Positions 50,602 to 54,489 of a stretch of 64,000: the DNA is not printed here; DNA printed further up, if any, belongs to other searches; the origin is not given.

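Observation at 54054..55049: Radical SAM enzyme with C-terminal Cys cluster embedded between TPR genes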

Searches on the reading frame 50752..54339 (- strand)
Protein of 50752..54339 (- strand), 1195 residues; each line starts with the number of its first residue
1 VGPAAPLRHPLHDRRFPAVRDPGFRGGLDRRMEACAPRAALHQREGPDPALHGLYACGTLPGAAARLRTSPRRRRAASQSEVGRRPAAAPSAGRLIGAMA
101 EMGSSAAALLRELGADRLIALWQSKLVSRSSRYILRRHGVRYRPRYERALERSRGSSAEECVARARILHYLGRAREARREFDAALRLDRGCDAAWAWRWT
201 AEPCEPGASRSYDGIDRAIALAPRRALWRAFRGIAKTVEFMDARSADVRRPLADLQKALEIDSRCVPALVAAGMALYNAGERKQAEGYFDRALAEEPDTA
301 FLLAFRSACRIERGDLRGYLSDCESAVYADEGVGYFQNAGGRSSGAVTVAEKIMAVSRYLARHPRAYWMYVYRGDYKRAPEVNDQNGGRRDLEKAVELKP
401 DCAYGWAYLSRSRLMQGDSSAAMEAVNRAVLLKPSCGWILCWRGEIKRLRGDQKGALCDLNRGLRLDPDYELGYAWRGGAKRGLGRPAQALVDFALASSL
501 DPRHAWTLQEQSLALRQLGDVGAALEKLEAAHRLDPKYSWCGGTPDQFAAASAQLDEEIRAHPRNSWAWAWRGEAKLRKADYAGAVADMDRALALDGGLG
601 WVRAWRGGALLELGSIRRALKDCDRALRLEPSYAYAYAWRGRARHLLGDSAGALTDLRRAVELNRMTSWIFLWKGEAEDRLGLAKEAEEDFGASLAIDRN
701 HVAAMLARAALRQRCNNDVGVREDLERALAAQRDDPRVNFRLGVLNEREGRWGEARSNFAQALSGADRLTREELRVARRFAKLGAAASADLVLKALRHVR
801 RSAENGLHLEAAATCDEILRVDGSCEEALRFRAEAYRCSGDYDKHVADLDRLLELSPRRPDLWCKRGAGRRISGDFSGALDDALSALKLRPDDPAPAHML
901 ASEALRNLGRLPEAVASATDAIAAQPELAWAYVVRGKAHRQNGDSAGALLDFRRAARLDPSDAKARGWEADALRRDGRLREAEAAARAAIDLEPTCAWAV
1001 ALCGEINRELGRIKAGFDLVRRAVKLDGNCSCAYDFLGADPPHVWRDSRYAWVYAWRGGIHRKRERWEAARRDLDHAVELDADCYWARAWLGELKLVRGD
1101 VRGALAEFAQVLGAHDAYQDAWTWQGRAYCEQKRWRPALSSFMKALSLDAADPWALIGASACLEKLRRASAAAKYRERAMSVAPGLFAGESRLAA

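Call 3: search_protein_families(library=pfam, proteins=[window:50752-54339:-], max_evalue=0.01)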
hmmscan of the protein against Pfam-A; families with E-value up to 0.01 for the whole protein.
window:50752-54339:- (1195 aa): 14 families
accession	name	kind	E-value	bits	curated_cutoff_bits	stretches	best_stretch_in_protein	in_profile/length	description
PF07719.23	TPR_2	-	1.9e-52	171.5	27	3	930-962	2-34/34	Tetratricopeptide repeat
PF00515.34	TPR_1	-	1.2e-38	129.8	27.8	1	929-962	1-34/34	Tetratricopeptide repeat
PF13414.12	TPR_11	-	3e-37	126.5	26.8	1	609-648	3-42/42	TPR repeat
PF13181.12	TPR_8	-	5.5e-32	107.6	25.7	0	931-961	3-33/34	Tetratricopeptide repeat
PF13431.12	TPR_17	-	2.5e-26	90.1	24.4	0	623-654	2-33/34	Tetratricopeptide repeat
PF13428.12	TPR_14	-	1.8e-24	84.1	23.5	1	827-867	2-42/44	Tetratricopeptide repeat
PF13432.12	TPR_16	-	1.9e-22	79.7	32.7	3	935-993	3-61/65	Tetratricopeptide repeat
PF14559.12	TPR_19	-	8.2e-20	71.3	25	1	1064-1117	4-57/68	Tetratricopeptide repeat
PF13371.12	TPR_9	-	4.8e-13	49.4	35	2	613-664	8-59/73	Tetratricopeptide repeat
PF13424.12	TPR_12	-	1.6e-09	38.2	30.1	0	145-187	25-67/77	Tetratricopeptide repeat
PF23914.1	TPR_CcmH_CycH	-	6.2e-05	23.3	42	0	398-435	45-82/158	Cytochrome c-type biogenesis protein H TPR domain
PF12569.14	NatA_aux_su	-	0.00016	21.2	33.3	0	908-962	205-259/515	N-terminal acetyltransferase A, auxiliary subunit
PF13429.12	TPR_15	-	0.0015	18.5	26.2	1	902-966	120-183/280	Tetratricopeptide repeat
PF25062.1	ARM_TT21_N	-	0.0018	18.5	40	0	254-299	84-134/222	Tetratricopeptide repeat protein 21 N-terminal ARM repeat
